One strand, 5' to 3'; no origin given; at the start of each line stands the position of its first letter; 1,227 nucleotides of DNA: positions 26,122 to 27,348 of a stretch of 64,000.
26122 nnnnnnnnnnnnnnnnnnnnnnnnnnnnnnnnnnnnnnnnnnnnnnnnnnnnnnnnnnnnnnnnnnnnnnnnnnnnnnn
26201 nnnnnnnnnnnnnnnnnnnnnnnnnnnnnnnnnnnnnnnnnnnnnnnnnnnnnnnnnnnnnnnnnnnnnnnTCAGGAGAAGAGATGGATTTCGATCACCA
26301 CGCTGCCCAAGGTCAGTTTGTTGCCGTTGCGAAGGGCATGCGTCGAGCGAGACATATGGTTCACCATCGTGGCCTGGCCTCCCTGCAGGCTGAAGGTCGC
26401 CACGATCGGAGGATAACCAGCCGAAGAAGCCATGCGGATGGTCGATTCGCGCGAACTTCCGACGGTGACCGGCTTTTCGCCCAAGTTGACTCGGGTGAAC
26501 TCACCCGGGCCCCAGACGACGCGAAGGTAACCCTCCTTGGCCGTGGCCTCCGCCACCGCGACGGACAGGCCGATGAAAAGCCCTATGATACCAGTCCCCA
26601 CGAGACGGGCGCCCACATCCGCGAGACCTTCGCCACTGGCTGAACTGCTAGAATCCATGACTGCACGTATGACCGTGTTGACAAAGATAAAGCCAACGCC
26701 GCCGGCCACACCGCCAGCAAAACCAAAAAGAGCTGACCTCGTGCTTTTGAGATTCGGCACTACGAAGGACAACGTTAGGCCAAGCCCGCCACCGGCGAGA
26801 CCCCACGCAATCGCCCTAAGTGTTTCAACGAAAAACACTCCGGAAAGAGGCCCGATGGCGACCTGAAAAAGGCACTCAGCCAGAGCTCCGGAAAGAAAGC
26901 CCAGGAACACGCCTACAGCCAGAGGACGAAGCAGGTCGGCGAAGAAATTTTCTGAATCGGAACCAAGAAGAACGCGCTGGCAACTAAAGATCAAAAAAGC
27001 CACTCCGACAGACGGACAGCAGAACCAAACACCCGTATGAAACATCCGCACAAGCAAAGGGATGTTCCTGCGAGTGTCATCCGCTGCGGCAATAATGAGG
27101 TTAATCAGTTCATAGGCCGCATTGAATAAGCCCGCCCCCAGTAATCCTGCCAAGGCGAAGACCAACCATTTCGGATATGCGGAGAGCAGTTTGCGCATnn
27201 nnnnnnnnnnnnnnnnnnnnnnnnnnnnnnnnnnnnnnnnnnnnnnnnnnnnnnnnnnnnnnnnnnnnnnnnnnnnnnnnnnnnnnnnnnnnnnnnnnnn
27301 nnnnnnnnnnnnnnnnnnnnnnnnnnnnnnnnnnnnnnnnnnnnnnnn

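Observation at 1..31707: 31.7-kb, 19-gene single-strand array joining a TerY-P triad to a RavA/MoxR ATPase, FHA-like membrane proteins, GYF proteins and a giant protein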

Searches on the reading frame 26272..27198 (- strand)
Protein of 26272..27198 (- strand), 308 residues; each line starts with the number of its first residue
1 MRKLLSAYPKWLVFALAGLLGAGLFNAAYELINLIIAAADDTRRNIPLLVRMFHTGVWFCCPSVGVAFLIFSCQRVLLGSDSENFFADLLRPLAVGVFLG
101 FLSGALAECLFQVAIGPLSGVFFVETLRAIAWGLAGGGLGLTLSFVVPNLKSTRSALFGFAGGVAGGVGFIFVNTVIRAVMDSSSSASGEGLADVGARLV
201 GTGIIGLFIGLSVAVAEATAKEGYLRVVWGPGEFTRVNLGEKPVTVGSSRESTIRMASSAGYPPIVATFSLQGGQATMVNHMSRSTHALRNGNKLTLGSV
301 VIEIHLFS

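Call 5: search_protein_families(library=pfam, proteins=[window:26272-27198:-], max_evalue=0.01)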
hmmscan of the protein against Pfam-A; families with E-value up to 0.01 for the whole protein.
window:26272-27198:- (308 aa): 0 families

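Call 10: search_protein_families(library=padloc, proteins=[window:26272-27198:-], max_evalue=0.01)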
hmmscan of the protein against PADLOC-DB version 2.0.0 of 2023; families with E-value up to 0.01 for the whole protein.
window:26272-27198:- (308 aa): 0 families

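Call 12: search_protein_families(library=ncbifam, proteins=[window:26272-27198:-], max_evalue=0.01)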
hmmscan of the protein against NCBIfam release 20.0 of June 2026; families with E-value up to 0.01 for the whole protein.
window:26272-27198:- (308 aa): 0 families

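Call 28: find_homologous_proteins(query=window:26272-27198:-, max_evalue=0.001)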
Query window:26272-27198:- (308 aa): 42 proteins with E <= 0.001 among 8000 candidates.
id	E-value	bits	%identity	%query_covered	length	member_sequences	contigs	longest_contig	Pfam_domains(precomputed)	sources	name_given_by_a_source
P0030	4.4e-187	639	97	100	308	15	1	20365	-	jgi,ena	jgi:Ca-activated chloride channel family protein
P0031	6.2e-173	592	89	100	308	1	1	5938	-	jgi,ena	jgi:Ca-activated chloride channel family protein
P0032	2.0e-163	561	85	100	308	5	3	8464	-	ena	-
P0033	7.1e-156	536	80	100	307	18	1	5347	-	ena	-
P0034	3.1e-154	531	79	100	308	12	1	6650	-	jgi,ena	jgi:Ca-activated chloride channel family protein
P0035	3.6e-154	531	78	100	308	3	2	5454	-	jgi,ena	jgi:Ca-activated chloride channel family protein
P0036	2.0e-153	528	77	100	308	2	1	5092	-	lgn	-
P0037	2.5e-149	515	77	100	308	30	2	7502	-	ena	-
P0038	3.9e-143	494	75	99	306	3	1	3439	-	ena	-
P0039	6.4e-143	494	73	100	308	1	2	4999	-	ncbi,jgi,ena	jgi:Ca-activated chloride channel family protein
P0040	9.6e-140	483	73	100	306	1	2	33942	-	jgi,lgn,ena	jgi:Ca-activated chloride channel family protein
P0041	5.9e-138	477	72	100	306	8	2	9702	-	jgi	-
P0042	3.1e-137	475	71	100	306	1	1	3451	-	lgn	-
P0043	2.8e-136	472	74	100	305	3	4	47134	-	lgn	-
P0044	4.1e-135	468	71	100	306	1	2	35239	-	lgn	-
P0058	7.4e-95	336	62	100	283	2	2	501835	-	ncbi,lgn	-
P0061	2.6e-93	331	57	100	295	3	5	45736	-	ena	-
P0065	4.8e-89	317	53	99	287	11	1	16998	-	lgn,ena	-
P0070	4.3e-21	94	32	68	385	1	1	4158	PF14237.12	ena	-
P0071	1.5e-17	82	30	85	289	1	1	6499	-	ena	-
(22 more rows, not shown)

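Call 29: find_encoding_contigs(protein=P0070, flank=10000, max_places=3)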
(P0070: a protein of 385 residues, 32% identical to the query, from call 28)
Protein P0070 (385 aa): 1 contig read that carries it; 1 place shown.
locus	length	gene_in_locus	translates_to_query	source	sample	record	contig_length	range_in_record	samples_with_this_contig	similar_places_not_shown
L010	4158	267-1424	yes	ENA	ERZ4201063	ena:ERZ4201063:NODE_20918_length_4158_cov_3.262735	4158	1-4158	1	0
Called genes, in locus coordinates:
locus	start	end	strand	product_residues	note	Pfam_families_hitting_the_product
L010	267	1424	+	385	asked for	PF14237:GYF_2 (weak)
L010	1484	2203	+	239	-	PF00092:VWA (weak), PF13519:VWA_2 (weak)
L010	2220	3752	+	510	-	PF13672:PP2C_2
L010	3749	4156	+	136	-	?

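Call 30: find_encoding_contigs(protein=P0071, flank=10000, max_places=3)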
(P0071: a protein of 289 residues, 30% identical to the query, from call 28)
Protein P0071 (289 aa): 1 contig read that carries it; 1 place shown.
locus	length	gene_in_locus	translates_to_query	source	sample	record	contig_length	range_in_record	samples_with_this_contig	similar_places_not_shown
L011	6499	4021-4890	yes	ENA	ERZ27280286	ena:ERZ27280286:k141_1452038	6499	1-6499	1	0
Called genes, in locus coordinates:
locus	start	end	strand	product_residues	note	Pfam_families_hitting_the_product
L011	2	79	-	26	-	?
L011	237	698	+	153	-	PF13414:TPR_11 (faint), PF13428:TPR_14 (faint), PF13431:TPR_17 (faint), PF24575:TPR_Slam (weak), PF07719:TPR_2 (faint), PF13432:TPR_16, PF14559:TPR_19 (weak)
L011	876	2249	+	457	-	-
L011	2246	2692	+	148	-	-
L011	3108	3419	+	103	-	PF00355:Rieske, PF13806:Rieske_2, PF22543:Rieske_4 (weak)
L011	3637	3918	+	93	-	-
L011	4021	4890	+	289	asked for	-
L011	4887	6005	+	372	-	PF11738:DUF3298 (weak)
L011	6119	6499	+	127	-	?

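Call 48: search_protein_representatives(alignment_id=A4)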
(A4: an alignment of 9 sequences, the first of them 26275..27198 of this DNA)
Query: 9 sequences, 282 profile positions. Proteins with E-value up to 0.001 (for the whole library): 1628; up to 1e-10: 963; up to 1e-30: 463. The best 150 are listed.
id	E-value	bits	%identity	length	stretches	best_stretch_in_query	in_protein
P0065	1.3e-117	408.5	-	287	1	1-280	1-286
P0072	5.2e-100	350.7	-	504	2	38-281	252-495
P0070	1.4e-93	329.6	-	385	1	2-281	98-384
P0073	7.8e-86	304.2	-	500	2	19-281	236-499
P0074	1.5e-85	303.2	-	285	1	1-281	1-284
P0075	3.3e-83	295.6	-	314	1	34-281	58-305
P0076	2.9e-81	289.2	-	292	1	7-281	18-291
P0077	3.1e-79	282.5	-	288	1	9-280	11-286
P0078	1.3e-77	277.2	-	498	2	43-281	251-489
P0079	1.1e-70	254.4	-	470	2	35-282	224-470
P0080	2.7e-68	246.6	-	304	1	6-280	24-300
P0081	1.8e-66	240.6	-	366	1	6-281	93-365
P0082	3.2e-65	236.5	-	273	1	7-281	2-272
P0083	7.9e-65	235.3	-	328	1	7-277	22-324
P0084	3.6e-64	233.1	-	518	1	6-281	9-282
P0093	2.8e-61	223.6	-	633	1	42-280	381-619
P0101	1.2e-59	218.3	-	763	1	6-279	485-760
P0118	9.3e-55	202.2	-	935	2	37-279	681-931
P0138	2.4e-51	191.0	-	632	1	44-280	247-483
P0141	7.4e-51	189.4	-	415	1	2-278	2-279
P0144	1.3e-50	188.6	-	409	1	4-280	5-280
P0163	1.2e-48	182.1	-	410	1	1-278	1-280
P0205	3.9e-44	167.4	-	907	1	35-281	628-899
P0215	1.2e-43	165.8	-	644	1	34-280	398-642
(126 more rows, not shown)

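Call 51: search_protein_families(library=pfam, alignment_id=A7, max_evalue=0.001)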
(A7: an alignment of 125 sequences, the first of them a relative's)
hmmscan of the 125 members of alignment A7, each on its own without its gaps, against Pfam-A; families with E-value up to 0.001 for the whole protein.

A. member 1, P0072 (504 aa): 5 families
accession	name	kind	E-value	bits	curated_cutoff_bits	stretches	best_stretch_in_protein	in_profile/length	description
PF00092.34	VWA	-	6.3e-12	46.5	23.8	1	51-200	1-149/174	von Willebrand factor type A domain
PF13519.12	VWA_2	-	8e-11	43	27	1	52-156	1-106/107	von Willebrand factor type A domain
PF25106.1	VWA_4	-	3.5e-06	27.1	27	1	52-138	2-89/169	von Willebrand factor A domain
PF13768.12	VWA_3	-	8.7e-05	23.1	27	1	51-167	2-117/155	von Willebrand factor type A domain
PF05762.20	VWA_CoxE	-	0.00033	20.6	26.4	1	46-193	53-190/222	VWA domain containing CoxE-like protein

B. families by the number of members that match (of 125 scanned): 21 families
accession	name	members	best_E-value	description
PF00092.34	VWA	28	5e-24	von Willebrand factor type A domain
PF13519.12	VWA_2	25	2.3e-18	von Willebrand factor type A domain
PF13768.12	VWA_3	18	4.6e-10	von Willebrand factor type A domain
PF25106.1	VWA_4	17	4.3e-15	von Willebrand factor A domain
PF05762.20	VWA_CoxE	12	5.3e-09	VWA domain containing CoxE-like protein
PF00498.31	FHA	5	1.7e-20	FHA domain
PF16697.10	Yop-YscD_cpl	4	4e-09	Inner membrane component of T3SS, cytoplasmic domain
PF00362.24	Integrin_beta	2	1.2e-08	Integrin beta chain VWA domain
PF09967.15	DUF2201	2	5.4e-05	VWA-like domain (DUF2201)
PF13676.11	TIR_2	1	1e-22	TIR domain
PF00248.27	Aldo_ket_red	1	1.4e-14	Aldo/keto reductase family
PF00069.31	Pkinase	1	9.7e-13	Protein kinase domain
PF01582.25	TIR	1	1.1e-07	TIR domain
PF10708.14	DUF2510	1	1.1e-06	Protein of unknown function (DUF2510)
PF07002.22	Copine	1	3.7e-06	Copine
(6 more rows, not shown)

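Call 52: predict_structure(alignment_id=A6)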
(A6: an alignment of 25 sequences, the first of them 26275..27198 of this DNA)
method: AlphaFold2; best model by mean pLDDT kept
length: 308 residues; sequences in the alignment: 25
mean_pLDDT: 80.2   pTM: 0.66
mean pLDDT of the five models: 80.2, 79.6, 78.9, 77.7, 71.1
residues with pLDDT >= 90: 17; 70-90: 240; 50-70: 46; < 50: 5
segments of 3 or more residues with pLDDT < 50: 38-42
pLDDT, mean of each block of 10 residues (from residue 1): 72 89 89 69 66 87 89 76 75 86 88 77 82 87 74 84 87 80 63 80 88 70 78 80 83 80 85 78 86 81 77
secondary structure, 60 per line:
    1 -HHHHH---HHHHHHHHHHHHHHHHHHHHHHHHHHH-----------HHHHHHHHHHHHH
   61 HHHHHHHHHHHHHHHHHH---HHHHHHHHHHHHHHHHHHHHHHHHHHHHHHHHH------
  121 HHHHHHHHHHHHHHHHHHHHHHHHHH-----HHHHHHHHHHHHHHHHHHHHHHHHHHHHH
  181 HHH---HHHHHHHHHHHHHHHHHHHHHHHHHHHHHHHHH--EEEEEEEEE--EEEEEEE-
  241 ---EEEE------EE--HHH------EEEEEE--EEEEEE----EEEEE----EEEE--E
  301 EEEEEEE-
elements in order: H2-6 H10-36 H48-78 H82-114 H121-146 H152-183 H187-219 E222-230 E233-239 E244-247 E267-272 E275-280 E285-289 E294-297 E300-307

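Call 56: fold_search(model_id=the predicted structure, library=pdb)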
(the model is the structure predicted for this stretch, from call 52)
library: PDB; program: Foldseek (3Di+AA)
matches with E <= 10: 299; with E <= 0.001: 0
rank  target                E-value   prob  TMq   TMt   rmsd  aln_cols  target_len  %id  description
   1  3po8                  1.2e-03  1.00  0.24  0.69   3.5        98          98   15  Structural and functional analysis of phosphothreonine-dependent FHA domain interactions (released 2011-01-26)
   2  8p5r_G                2.0e-03  1.00  0.24  0.69   3.6        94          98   21  Crystal structure of full-length, homohexameric 2-oxoglutarate dehydrogenase KGD from Mycobacterium smegmatis in compl (released 2023-08-16)
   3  6i2q_B                2.1e-03  1.00  0.24  0.70   3.6        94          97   21  Crystal structure of the wild-type SucA domain of Mycobacterium smegmatis KGD (alpha-ketoglutarate decarboxylase), in  (released 2019-05-22)
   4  8p5x_G                2.3e-03  1.00  0.25  0.68   2.6        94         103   20  Single particle cryo-EM structure of the complex between Corynebacterium glutamicum homohexameric 2-oxoglutarate dehyd (released 2023-08-16)
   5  6i2p_E                2.8e-03  1.00  0.24  0.65   3.6        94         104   19  Crystal structure of the Mycobacterium tuberculosis PknB kinase domain (L33E mutant) in complex with its substrate Gar (released 2019-05-22)
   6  3poa_A                3.1e-03  1.00  0.24  0.69   2.7        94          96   17  Structural and functional analysis of phosphothreonine-dependent FHA domain interactions (released 2011-01-26)
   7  7rj3_B                3.4e-03  1.00  0.24  0.63   2.7        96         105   20  Crystal Structure of the Forkhead Associated (FHA) Domain of the Glycogen Accumulation Regulator (GarA) from Mycobacte (released 2021-07-28)
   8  3hx1_A                3.4e-03  1.00  0.23  0.61   3.5       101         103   18  Crystal structure of the Slr1951 protein from Synechocystis sp. Northeast Structural Genomics Consortium Target SgR167 (released 2009-06-30)
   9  6i2p_D                3.5e-03  1.00  0.24  0.60   3.6        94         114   19  Crystal structure of the Mycobacterium tuberculosis PknB kinase domain (L33E mutant) in complex with its substrate Gar (released 2019-05-22)
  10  2lc1_MODEL_1_A        4.1e-03  1.00  0.24  0.68   2.7        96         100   16  Rv0020c_FHA Structure (released 2011-11-02)
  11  7rj3_A                4.7e-03  1.00  0.24  0.65   3.6        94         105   19  Crystal Structure of the Forkhead Associated (FHA) Domain of the Glycogen Accumulation Regulator (GarA) from Mycobacte (released 2021-07-28)
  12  7rj3_C                4.7e-03  1.00  0.24  0.67   3.6        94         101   19  Crystal Structure of the Forkhead Associated (FHA) Domain of the Glycogen Accumulation Regulator (GarA) from Mycobacte (released 2021-07-28)
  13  4qcj                  6.5e-03  1.00  0.23  0.66   2.8        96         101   18  Crystal Structure of OdhI from Corynebacterium glutamicum (released 2014-07-02)
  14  5t2s_A                8.9e-03  1.00  0.22  0.27  12.0       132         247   12  Structure of the FHA1 domain of Rad53 bound simultaneously to the BRCT domain of Dbf4 and a phosphopeptide. (released 2016-10-12)
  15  2aff_MODEL_1_A        9.3e-03  1.00  0.25  0.73   2.1        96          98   14  The solution structure of the Ki67FHA/hNIFK(226-269)3P complex (released 2005-10-25)
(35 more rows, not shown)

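Call 60: find_encoding_contigs(protein=P0058, flank=10000, max_places=1)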
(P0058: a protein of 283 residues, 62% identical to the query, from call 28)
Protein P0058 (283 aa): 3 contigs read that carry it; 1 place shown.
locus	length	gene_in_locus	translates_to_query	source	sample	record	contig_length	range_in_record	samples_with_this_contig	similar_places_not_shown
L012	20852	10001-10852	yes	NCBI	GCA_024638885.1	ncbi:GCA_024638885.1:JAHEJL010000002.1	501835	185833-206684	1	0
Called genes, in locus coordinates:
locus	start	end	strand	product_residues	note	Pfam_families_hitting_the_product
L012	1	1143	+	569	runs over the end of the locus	PF08238:Sel1 (faint)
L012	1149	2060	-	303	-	-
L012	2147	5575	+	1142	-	PF00753:Lactamase_B (weak), PF12706:Lactamase_B_2, PF10996:Beta-Casp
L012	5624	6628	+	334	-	PF14237:GYF_2 (weak)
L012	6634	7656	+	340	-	PF14237:GYF_2 (weak)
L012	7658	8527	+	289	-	-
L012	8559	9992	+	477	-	-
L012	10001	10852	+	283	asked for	-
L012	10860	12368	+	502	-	PF00092:VWA, PF13519:VWA_2, PF25106:VWA_4 (weak)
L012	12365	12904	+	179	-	-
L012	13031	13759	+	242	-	PF00092:VWA, PF13519:VWA_2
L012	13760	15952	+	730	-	PF13672:PP2C_2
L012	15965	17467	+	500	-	PF00069:Pkinase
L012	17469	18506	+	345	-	PF00092:VWA, PF13519:VWA_2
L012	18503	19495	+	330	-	-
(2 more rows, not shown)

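Call 61: find_encoding_contigs(protein=P0061, flank=10000, max_places=2)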
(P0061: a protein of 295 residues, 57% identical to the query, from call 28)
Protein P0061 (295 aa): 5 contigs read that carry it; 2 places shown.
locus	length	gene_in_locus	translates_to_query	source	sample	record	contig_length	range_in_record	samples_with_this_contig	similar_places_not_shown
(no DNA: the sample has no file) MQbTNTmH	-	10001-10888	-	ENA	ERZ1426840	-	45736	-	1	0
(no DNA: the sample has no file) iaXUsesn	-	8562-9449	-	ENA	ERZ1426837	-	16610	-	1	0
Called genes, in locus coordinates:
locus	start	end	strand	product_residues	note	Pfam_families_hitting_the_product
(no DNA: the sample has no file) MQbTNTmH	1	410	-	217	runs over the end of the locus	PF14237:GYF_2 (weak)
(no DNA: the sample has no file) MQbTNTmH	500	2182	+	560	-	PF08238:Sel1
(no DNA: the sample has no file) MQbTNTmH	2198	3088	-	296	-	PF14237:GYF_2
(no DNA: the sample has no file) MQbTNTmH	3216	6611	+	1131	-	PF00753:Lactamase_B (weak), PF12706:Lactamase_B_2, PF23023:Anti-Pycsar_Apyc1 (faint), PF10996:Beta-Casp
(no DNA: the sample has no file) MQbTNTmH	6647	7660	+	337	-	-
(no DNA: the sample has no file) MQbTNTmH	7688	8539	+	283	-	-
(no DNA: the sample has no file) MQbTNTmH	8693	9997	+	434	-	-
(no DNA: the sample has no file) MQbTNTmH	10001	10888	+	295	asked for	-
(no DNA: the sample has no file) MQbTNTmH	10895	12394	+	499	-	PF00092:VWA (weak), PF25106:VWA_4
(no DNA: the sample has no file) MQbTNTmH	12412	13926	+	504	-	PF00092:VWA, PF13519:VWA_2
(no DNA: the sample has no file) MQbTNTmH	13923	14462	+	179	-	PF13519:VWA_2 (weak)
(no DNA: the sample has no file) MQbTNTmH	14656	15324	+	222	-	PF00092:VWA (weak)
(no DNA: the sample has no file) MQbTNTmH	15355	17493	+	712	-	PF13672:PP2C_2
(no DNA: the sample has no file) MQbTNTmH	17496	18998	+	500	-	PF00069:Pkinase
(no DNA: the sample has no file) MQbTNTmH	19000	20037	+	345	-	PF00092:VWA, PF13519:VWA_2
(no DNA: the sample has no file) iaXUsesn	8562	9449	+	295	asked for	-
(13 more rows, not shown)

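Call 62: find_encoding_contigs(protein=P0065, flank=10000, max_places=2)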
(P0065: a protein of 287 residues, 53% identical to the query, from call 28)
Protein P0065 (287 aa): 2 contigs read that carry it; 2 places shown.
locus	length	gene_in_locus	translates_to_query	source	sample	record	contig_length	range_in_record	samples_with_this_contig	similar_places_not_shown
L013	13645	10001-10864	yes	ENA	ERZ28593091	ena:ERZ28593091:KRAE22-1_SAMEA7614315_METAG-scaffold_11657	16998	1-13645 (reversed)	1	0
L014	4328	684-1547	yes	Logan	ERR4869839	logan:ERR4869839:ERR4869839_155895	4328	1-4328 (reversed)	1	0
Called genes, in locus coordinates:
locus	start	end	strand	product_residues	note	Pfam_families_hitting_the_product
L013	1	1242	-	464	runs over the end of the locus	-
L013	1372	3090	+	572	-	PF08238:Sel1 (weak)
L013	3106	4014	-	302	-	-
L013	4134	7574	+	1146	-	PF00753:Lactamase_B, PF12706:Lactamase_B_2 (weak), PF23023:Anti-Pycsar_Apyc1 (weak), PF10996:Beta-Casp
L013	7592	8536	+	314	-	-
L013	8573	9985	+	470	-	-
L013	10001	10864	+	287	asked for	-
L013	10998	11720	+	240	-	PF00092:VWA, PF13519:VWA_2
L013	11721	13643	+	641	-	?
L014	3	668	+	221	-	?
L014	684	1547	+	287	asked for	-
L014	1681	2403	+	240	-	PF00092:VWA, PF13519:VWA_2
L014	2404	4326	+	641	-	?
